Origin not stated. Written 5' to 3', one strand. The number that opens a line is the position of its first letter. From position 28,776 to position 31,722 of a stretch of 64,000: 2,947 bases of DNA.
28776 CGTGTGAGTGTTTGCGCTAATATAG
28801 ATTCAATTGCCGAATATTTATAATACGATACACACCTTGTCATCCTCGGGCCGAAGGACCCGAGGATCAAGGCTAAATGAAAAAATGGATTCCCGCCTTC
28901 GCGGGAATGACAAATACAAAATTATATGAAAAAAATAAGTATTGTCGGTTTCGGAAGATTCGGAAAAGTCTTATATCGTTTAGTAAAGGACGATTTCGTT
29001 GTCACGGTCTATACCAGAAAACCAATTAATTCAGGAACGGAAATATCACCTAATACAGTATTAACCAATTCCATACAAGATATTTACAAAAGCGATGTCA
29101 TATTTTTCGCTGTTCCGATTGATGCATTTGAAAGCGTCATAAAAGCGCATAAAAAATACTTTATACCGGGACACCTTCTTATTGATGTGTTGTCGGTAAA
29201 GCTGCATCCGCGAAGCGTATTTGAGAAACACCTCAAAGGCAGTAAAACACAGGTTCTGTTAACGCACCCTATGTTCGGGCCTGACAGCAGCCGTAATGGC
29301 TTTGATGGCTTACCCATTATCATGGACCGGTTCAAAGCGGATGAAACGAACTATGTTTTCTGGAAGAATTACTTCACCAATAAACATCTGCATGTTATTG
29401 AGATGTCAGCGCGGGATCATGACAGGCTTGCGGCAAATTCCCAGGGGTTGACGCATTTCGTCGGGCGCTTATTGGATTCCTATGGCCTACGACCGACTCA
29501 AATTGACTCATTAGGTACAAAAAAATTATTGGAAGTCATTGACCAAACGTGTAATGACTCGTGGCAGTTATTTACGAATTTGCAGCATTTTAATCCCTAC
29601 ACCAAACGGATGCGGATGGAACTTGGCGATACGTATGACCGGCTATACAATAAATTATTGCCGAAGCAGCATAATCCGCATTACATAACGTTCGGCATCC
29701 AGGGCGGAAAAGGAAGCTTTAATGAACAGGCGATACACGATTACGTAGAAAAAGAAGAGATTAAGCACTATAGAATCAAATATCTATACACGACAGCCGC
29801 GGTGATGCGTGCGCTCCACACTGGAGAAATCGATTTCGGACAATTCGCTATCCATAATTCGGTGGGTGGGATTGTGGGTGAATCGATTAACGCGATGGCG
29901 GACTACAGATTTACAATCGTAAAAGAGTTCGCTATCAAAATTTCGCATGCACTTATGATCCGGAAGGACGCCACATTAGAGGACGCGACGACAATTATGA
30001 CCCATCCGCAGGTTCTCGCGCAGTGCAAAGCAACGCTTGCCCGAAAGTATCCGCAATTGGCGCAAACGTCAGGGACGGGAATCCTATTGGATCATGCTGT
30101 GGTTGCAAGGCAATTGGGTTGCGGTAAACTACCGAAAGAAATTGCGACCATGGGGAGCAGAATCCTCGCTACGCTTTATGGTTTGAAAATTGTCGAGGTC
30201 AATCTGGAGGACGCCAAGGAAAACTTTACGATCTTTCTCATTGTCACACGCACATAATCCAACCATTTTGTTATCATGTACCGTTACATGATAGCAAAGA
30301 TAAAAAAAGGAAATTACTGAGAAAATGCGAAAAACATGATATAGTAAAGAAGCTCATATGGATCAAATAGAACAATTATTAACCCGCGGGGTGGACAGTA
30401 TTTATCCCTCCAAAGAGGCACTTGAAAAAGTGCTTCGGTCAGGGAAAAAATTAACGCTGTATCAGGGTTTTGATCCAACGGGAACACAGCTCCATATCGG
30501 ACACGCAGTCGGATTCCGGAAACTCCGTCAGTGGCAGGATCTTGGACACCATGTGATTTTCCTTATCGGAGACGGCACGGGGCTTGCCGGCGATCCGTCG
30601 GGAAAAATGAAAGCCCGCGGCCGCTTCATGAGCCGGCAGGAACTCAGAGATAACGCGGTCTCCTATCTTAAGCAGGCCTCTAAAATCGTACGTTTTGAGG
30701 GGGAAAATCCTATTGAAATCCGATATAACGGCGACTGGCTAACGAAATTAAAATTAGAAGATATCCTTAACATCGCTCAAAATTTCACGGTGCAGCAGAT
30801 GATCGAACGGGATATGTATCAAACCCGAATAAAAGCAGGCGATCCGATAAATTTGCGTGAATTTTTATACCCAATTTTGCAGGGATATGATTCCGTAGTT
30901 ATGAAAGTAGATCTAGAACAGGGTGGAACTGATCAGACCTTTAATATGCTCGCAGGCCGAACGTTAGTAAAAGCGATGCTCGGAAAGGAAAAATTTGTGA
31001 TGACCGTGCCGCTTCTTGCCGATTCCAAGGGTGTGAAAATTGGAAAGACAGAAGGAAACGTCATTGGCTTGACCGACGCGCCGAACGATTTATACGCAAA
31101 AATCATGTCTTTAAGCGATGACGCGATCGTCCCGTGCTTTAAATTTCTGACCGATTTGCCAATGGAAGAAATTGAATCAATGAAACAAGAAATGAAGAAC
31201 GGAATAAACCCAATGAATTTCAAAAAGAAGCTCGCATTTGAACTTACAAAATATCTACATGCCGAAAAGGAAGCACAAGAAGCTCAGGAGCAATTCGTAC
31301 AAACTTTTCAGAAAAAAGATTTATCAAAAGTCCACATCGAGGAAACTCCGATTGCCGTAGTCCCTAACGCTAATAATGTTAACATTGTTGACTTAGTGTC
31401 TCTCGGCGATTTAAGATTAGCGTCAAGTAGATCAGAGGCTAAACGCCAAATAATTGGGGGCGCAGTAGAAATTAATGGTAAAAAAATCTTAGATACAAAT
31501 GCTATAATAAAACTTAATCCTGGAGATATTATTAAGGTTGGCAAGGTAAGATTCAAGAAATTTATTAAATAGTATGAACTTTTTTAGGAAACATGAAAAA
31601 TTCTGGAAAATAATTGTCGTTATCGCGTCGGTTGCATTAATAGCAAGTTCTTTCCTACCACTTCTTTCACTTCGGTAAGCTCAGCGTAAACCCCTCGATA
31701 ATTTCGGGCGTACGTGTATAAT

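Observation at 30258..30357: Third copy of the TrpR-like operator palindrome in the tyrS upstream region, next to the aromatic operon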

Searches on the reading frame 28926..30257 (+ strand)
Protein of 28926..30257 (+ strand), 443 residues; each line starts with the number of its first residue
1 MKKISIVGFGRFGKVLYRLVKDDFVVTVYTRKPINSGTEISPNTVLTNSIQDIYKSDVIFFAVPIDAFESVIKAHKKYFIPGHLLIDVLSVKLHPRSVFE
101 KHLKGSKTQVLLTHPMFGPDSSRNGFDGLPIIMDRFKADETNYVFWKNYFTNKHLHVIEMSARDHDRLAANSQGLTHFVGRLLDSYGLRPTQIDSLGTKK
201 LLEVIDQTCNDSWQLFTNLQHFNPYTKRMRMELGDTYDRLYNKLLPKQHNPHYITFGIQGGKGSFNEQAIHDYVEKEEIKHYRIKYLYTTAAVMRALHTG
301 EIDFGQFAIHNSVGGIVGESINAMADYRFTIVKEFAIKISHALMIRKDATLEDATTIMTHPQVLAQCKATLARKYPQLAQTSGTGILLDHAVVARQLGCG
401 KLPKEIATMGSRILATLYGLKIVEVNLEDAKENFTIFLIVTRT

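Call 6: search_protein_families(library=pfam, proteins=[window:28926-30257:+])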
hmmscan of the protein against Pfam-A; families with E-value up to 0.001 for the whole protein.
window:28926-30257:+ (443 aa): 3 families
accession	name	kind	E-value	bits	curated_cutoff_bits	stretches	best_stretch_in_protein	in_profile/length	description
PF00800.23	PDT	-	4.9e-34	118.2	25.2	1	257-442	2-178/181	Prephenate dehydratase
PF02153.23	PDH_N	-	3.7e-13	49.7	26.5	1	47-130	37-124/154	Prephenate dehydrogenase, nucleotide-binding domain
PF03807.23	F420_oxidored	-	2e-06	28.7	21.6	1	3-89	1-92/94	NADP oxidoreductase coenzyme F420-dependent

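Call 13: search_protein_families(library=ncbifam, proteins=[window:28926-30257:+], max_evalue=0.01)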
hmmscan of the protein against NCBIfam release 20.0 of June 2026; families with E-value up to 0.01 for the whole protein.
window:28926-30257:+ (443 aa): 17 families
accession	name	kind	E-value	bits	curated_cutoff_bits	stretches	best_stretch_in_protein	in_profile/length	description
NF006409.0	PRK08655.1-3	equivalog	1.4e-28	100.3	310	1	3-242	2-246/290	prephenate dehydrogenase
NF008865.0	PRK11898.1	equivalog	1.6e-26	93.1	219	1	260-442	8-184/284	prephenate dehydratase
NF008866.0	PRK11899.1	equivalog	4.2e-24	85.3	359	1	257-442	9-182/283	prephenate dehydratase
NF006408.0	PRK08655.1-2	equivalog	5.3e-24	84.8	422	1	2-240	7-252/441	prephenate dehydrogenase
NF006410.0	PRK08655.1-4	equivalog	6.6e-18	64.7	498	1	3-224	6-237/446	prephenate dehydrogenase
NF006407.0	PRK08655.1-1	equivalog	6.9e-18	64.7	834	1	11-194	11-194/439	prephenate dehydrogenase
NF006411.0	PRK08655.1-5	equivalog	6.6e-17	61.4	464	1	6-179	8-180/443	prephenate dehydrogenase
NF007910.0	PRK10622.1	equivalog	2.3e-16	59.7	577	1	250-442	100-285/386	bifunctional chorismate mutase/prephenate dehydratase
NF005032.0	PRK06444.1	equivalog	2.5e-12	46.8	293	1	3-230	3-186/197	prephenate dehydrogenase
NF006307.0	PRK08507.1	equivalog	9.8e-11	41.3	295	1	3-179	2-185/275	prephenate dehydrogenase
NF008400.0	PRK11199.1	equivalog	3.9e-09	35.9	273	1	51-179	138-259/374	bifunctional chorismate mutase/prephenate dehydrogenase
NF011381.1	PRK14806.1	equivalog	1.1e-08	33.8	902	1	2-179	4-194/733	bifunctional prephenate dehydrogenase/3-phosphoshikimate 1-carboxyvinyltransferase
NF005694.0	PRK07502.1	equivalog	4.8e-07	29.3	409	1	2-178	7-195/310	prephenate/arogenate dehydrogenase family protein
NF005650.0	PRK07417.1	equivalog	0.0002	20.8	290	1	2-121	2-120/281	prephenate/arogenate dehydrogenase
NF005107.0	PRK06545.1-5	equivalog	0.00026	20.1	414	1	44-179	50-193/367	prephenate dehydrogenase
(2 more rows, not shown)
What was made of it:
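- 28926..30257 (+): Prephenate dehydrogenase / prephenate dehydratase fusion, the last gene of the aro operon (21382-30257). Its stop codon is 12 nt before the site. PDH_N plus PDT domains (calls 6, 13).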

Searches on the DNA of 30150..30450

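Call 8: search_rna_families(source=window, start=30150, end=30450, threshold=evalue, max_evalue=10)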
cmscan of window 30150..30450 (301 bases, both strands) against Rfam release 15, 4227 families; matches with E-value up to 10: 2.
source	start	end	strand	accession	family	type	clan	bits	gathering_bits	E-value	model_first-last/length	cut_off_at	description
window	30264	30300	-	RF03410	mir-1891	Gene; miRNA;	-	13.8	70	6.7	1-87/87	no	mir-1891 microRNA precursor family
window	30359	30450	+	RF02195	TP53TG1_1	Gene; lncRNA;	-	10.9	40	6.8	1-112/153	3'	TP53 target 1 conserved region 1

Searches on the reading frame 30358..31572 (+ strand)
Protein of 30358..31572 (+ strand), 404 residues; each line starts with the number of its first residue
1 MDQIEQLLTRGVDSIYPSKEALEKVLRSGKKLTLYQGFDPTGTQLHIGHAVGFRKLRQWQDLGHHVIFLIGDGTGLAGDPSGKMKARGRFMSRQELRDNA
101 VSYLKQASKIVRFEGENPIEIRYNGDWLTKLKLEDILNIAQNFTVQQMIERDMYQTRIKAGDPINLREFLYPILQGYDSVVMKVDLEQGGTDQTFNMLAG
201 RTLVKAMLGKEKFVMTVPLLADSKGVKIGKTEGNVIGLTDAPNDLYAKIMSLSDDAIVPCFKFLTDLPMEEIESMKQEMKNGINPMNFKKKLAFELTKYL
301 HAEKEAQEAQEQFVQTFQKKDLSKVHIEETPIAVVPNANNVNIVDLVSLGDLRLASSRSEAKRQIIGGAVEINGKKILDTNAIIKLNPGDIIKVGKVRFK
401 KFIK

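Call 6: search_protein_families(library=pfam, proteins=[window:30358-31572:+])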
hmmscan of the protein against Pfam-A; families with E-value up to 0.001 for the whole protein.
window:30358-31572:+ (404 aa): 3 families
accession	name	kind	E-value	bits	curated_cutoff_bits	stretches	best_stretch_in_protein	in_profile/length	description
PF00579.31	tRNA-synt_1b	-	1e-68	232.3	21.1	1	29-318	3-292/292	tRNA synthetases class I (W and Y)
PF01479.30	S4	-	1.6e-07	31.3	22.8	1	352-392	10-48/48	S4 domain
PF22421.1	SYY_C-terminal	-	9.2e-07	29.1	27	1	329-385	8-61/83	Tyrosine--tRNA ligase SYY-like C-terminal domain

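Call 13: search_protein_families(library=ncbifam, proteins=[window:30358-31572:+], max_evalue=0.01)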
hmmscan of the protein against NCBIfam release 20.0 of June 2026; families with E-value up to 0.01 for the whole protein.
window:30358-31572:+ (404 aa): 5 families
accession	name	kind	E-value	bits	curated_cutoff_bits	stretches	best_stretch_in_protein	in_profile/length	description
TIGR00234.1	tyrS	equivalog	8.9e-102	341.2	113.8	1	2-401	5-402/406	tyrosine--tRNA ligase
NF006330.0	PRK08560.1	equivalog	1.1e-21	77.3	220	1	9-250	11-246/342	tyrosine--tRNA ligase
TIGR00233.1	trpS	equivalog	1.9e-05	24.1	176.75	0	31-72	2-42/328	tryptophan--tRNA ligase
NF008927.0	PRK12285.1-4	equivalog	0.00063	18.9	478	1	24-77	66-119/385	tryptophan--tRNA ligase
NF008925.0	PRK12285.1-2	equivalog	0.0018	17.3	451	1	19-72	50-102/365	tryptophan--tRNA ligase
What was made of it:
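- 30358..31572 (+): tyrS (tyrosine-tRNA ligase), the gene downstream of the site. Pfam tRNA-synt_1b, 232 bits; TIGR00234, 341 bits (calls 6, 13).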

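Call 33: find_homologous_proteins(query=window:30358-31569:+, max_evalue=1e-60)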
Query window:30358-31569:+ (404 aa): 7793 proteins with E <= 1e-60 among 8000 candidates; the best 120 are listed.
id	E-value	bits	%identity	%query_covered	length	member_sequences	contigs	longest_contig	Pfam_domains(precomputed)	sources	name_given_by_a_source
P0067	9.2e-264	892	100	100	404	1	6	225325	PF22421.2,PF00579.32,PF01479.31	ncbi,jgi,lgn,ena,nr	ncbi:MAG TPA: tyrosine--tRNA ligase [Patescibacteria group bacterium]|nr:tyrosine--tRNA ligase [Pate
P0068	9.6e-187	639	74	98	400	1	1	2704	PF22421.2,PF00579.32,PF01479.31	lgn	-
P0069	1.0e-186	639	73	98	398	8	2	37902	PF00579.32,PF01479.31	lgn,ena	-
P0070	3.9e-186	637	73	98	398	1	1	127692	PF00579.32,PF01479.31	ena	-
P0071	6.7e-184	630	75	100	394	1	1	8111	PF22421.2,PF00579.32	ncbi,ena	-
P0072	1.0e-183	629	72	99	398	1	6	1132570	PF22421.2,PF00579.32,PF01479.31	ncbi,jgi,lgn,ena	-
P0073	5.0e-183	627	74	100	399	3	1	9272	PF22421.2,PF00579.32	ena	-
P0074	1.5e-182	625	72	99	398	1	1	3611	PF22421.2,PF00579.32,PF01479.31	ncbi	-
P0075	1.9e-182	625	74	97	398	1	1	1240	PF22421.2,PF00579.32,PF01479.31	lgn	-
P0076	2.1e-182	625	77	93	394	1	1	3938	PF22421.2,PF00579.32,PF01479.31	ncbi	-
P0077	2.6e-181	621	74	100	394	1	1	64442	PF22421.2,PF00579.32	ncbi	-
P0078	2.2e-180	618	72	98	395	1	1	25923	PF00579.32,PF01479.31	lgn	-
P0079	1.8e-179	615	71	98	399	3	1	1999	PF00579.32,PF01479.31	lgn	-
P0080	4.9e-179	614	71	98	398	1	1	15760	PF00579.32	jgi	jgi:tyrosyl-tRNA synthetase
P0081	5.5e-179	613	72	98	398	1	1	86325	PF22421.2,PF00579.32,PF01479.31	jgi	jgi:tyrosyl-tRNA synthetase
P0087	1.7e-178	612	70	99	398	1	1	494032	PF00579.32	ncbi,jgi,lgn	-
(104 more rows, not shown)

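Call 34: find_encoding_contigs(protein=P0072, flank=6000, max_places=1)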
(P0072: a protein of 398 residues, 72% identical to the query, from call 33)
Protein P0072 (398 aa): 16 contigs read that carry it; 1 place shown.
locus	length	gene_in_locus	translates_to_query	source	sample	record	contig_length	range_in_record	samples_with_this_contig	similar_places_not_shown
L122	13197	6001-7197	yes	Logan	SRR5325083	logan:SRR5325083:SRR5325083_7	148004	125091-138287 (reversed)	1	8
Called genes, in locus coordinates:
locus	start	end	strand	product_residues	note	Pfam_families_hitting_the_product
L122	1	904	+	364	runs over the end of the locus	PF02912:Phe_tRNA-synt_N, PF01409:tRNA-synt_2d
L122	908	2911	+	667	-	PF03483:B3_4, PF03484:B5, PF17759:tRNA_synthFbeta, PF03147:FDX-ACB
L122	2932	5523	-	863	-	PF00912:Transgly, PF00905:Transpeptidase, PF17957:Big_7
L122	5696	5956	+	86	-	-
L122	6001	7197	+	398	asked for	PF00579:tRNA-synt_1b, PF22421:SYY_C-terminal (faint), PF01479:S4 (weak)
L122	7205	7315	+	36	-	-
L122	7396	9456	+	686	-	PF17191:RecG_wedge, PF01336:tRNA_anti-codon, PF00270:DEAD, PF04851:ResIII, PF00271:Helicase_C, PF22590:Cas3-like_C_2 (weak), PF19833:RecG_dom3_C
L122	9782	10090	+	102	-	PF01029:NusB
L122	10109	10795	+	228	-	PF22935:RM44_endonuclase, PF14622:Ribonucleas_3_3, PF00636:Ribonuclease_3, PF00035:dsrm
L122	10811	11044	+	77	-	PF00886:Ribosomal_S16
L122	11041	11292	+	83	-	PF13083:KH_KhpA-B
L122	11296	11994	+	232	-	PF01746:tRNA_m1G_MT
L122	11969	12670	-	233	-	-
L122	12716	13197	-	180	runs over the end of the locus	-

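Call 35: find_encoding_contigs(protein=P0070, flank=6000, max_places=1)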
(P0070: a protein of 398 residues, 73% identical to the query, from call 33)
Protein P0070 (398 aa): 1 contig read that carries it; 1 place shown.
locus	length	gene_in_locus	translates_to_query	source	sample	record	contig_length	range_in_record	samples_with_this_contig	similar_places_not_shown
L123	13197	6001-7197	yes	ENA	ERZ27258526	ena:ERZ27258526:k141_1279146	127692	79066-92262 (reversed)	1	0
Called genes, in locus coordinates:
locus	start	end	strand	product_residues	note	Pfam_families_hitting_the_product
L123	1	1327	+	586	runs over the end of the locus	PF01411:tRNA-synt_2c, PF02912:Phe_tRNA-synt_N, PF01409:tRNA-synt_2d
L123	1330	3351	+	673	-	PF03483:B3_4, PF03484:B5, PF17759:tRNA_synthFbeta, PF03147:FDX-ACB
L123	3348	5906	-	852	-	PF00912:Transgly, PF00905:Transpeptidase, PF17957:Big_7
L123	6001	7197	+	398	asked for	PF00579:tRNA-synt_1b, PF01479:S4 (faint)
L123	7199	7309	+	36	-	-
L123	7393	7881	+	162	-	-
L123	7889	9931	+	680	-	PF17191:RecG_wedge, PF01336:tRNA_anti-codon, PF00270:DEAD, PF04851:ResIII, PF00271:Helicase_C, PF22590:Cas3-like_C_2 (weak), PF19833:RecG_dom3_C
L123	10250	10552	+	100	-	PF01029:NusB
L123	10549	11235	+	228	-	PF22935:RM44_endonuclase, PF14622:Ribonucleas_3_3, PF00636:Ribonuclease_3, PF00035:dsrm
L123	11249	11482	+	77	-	PF00886:Ribosomal_S16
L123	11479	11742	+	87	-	PF13083:KH_KhpA-B, PF00013:KH_1 (faint)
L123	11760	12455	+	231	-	PF01746:tRNA_m1G_MT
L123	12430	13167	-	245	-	-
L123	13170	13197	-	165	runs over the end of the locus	-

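Call 36: find_encoding_contigs(protein=P0077, flank=6000, max_places=1)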
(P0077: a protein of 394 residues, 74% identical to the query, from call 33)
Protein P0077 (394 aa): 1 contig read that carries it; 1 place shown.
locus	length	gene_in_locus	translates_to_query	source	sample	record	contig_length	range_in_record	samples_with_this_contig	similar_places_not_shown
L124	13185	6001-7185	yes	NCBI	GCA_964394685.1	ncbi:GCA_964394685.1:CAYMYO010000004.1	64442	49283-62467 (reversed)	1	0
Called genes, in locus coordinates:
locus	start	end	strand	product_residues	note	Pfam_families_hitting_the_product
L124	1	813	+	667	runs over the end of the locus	PF03483:B3_4, PF03484:B5, PF17759:tRNA_synthFbeta, PF03147:FDX-ACB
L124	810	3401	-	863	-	PF00912:Transgly, PF00905:Transpeptidase, PF17957:Big_7 (weak)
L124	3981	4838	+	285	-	PF13847:Methyltransf_31, PF08241:Methyltransf_11, PF08242:Methyltransf_12 (weak), PF13649:Methyltransf_25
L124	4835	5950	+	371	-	PF01717:Meth_synt_2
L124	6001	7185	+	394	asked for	PF00579:tRNA-synt_1b, PF22421:SYY_C-terminal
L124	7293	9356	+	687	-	PF17191:RecG_wedge, PF01336:tRNA_anti-codon, PF00270:DEAD, PF04851:ResIII, PF00271:Helicase_C, PF22590:Cas3-like_C_2 (weak)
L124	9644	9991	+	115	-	PF01029:NusB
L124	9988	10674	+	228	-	PF22935:RM44_endonuclase, PF14622:Ribonucleas_3_3, PF00636:Ribonuclease_3, PF00035:dsrm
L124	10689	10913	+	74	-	PF00886:Ribosomal_S16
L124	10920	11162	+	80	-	PF13083:KH_KhpA-B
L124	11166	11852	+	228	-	PF01746:tRNA_m1G_MT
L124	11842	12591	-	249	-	-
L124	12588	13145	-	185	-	-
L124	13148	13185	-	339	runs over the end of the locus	PF11104:PilM_2, PF06723:MreB_Mbl (faint), PF25216:Volactin (weak), PF14450:FtsA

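Call 47: find_encoding_contigs(protein=P0081, flank=3000, max_places=1)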
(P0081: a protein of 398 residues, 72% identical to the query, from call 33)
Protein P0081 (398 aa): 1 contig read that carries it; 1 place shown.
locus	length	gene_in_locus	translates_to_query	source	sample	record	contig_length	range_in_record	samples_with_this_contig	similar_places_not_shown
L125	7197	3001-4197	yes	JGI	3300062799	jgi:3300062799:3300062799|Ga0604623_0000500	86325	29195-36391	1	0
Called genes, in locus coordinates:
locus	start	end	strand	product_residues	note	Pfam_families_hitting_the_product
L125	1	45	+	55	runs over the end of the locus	-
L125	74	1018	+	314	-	PF00793:DAHP_synth_1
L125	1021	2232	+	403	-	-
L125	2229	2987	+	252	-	PF02153:PDH_N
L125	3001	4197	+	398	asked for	PF00579:tRNA-synt_1b, PF22421:SYY_C-terminal (faint), PF01479:S4 (weak)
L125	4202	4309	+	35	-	-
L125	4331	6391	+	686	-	PF17191:RecG_wedge, PF01336:tRNA_anti-codon, PF22590:Cas3-like_C_2 (faint), PF00270:DEAD, PF04851:ResIII, PF00271:Helicase_C, PF19833:RecG_dom3_C (weak)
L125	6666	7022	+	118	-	PF01029:NusB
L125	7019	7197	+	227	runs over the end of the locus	PF22935:RM44_endonuclase, PF14622:Ribonucleas_3_3, PF00636:Ribonuclease_3, PF00035:dsrm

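Call 48: find_encoding_contigs(protein=P0069, flank=3000, max_places=1)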
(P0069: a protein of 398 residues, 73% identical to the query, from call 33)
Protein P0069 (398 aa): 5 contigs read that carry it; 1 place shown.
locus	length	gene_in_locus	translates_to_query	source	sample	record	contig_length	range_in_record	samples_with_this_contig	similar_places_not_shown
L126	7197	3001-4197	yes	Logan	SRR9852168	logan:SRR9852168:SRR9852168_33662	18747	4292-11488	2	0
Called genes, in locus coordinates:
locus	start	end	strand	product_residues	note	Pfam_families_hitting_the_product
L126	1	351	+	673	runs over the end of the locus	PF03483:B3_4, PF03484:B5, PF17759:tRNA_synthFbeta, PF03147:FDX-ACB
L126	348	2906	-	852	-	PF00912:Transgly, PF00905:Transpeptidase, PF17957:Big_7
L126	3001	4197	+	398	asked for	PF00579:tRNA-synt_1b, PF01479:S4 (faint)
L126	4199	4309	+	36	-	-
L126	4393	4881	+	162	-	-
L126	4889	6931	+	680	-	PF17191:RecG_wedge, PF01336:tRNA_anti-codon, PF00270:DEAD, PF04851:ResIII, PF00271:Helicase_C, PF22590:Cas3-like_C_2 (weak), PF19833:RecG_dom3_C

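Call 49: find_encoding_contigs(protein=P0087, flank=3000, max_places=1)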
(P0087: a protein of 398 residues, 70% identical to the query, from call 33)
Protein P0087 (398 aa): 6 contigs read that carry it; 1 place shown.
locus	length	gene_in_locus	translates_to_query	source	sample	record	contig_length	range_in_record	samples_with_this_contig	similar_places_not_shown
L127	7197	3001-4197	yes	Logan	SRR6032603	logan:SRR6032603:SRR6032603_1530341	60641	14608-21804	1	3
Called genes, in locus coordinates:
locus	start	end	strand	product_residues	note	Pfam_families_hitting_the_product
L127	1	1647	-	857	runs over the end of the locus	PF00912:Transgly, PF00905:Transpeptidase, PF17957:Big_7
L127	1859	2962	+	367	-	PF00793:DAHP_synth_1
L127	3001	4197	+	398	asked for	PF00579:tRNA-synt_1b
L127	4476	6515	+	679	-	PF17191:RecG_wedge, PF01336:tRNA_anti-codon, PF00270:DEAD, PF04851:ResIII, PF00271:Helicase_C, PF22590:Cas3-like_C_2 (weak), PF19833:RecG_dom3_C (weak)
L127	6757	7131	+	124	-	PF01029:NusB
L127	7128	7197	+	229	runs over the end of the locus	PF22935:RM44_endonuclase, PF14622:Ribonucleas_3_3, PF00636:Ribonuclease_3, PF00035:dsrm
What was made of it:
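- In several relatives aro genes (DAHP synthase, prephenate dehydrogenase) sit directly upstream of tyrS, so tyrS and aro genes are genomically linked in this lineage (calls 47, 49).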

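Call 56: find_encoding_contigs(protein=P0076, flank=3000, max_places=1)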
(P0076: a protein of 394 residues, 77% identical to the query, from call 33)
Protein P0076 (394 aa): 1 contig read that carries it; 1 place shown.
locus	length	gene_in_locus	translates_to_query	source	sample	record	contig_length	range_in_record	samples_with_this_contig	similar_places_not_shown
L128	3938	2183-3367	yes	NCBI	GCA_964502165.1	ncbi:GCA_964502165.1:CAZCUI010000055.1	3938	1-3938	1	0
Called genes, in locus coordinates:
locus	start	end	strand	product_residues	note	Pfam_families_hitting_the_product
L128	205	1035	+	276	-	PF13649:Methyltransf_25, PF13847:Methyltransf_31, PF08241:Methyltransf_11, PF08242:Methyltransf_12 (weak)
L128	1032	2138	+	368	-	PF01717:Meth_synt_2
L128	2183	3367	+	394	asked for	PF00579:tRNA-synt_1b, PF22421:SYY_C-terminal, PF01479:S4 (weak)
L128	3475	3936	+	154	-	?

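Call 57: find_encoding_contigs(protein=P0071, flank=3000, max_places=1)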
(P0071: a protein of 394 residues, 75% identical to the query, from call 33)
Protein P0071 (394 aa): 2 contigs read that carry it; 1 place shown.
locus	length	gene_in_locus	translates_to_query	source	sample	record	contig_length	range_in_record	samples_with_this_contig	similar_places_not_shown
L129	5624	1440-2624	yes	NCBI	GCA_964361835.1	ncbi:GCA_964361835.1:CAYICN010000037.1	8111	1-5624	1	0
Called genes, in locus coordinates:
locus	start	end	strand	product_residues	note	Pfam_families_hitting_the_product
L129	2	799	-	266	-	?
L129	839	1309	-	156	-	PF24161:CCDC39 (weak), PF26052:BRE1B (faint), PF07889:DUF1664 (weak), PF10805:DUF2730 (faint)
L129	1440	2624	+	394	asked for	PF00579:tRNA-synt_1b, PF22421:SYY_C-terminal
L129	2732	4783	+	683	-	PF17191:RecG_wedge, PF01336:tRNA_anti-codon, PF00270:DEAD, PF04851:ResIII, PF00271:Helicase_C, PF22590:Cas3-like_C_2 (weak)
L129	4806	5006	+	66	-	PF01783:Ribosomal_L32p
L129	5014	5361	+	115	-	PF01029:NusB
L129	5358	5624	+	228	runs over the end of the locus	PF22935:RM44_endonuclase, PF14622:Ribonucleas_3_3, PF00636:Ribonuclease_3, PF00035:dsrm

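Call 58: find_encoding_contigs(protein=P0073, flank=3000, max_places=1)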
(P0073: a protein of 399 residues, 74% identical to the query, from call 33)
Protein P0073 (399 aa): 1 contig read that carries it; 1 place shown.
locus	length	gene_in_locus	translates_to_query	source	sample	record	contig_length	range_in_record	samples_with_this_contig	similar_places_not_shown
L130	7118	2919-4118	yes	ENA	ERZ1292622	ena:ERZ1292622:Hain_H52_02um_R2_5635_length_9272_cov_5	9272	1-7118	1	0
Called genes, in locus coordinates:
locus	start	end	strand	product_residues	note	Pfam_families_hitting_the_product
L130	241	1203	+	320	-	-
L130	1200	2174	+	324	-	PF00579:tRNA-synt_1b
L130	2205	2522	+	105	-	PF01909:NTP_transf_2, PF18765:Polbeta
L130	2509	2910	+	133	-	PF05168:HEPN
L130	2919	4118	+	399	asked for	PF00579:tRNA-synt_1b, PF22421:SYY_C-terminal (weak)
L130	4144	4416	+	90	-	PF01541:GIY-YIG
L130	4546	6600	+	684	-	PF17191:RecG_wedge, PF01336:tRNA_anti-codon, PF00176:SNF2-rel_dom (weak), PF00270:DEAD, PF04851:ResIII, PF00271:Helicase_C, PF22590:Cas3-like_C_2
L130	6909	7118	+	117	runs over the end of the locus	PF01029:NusB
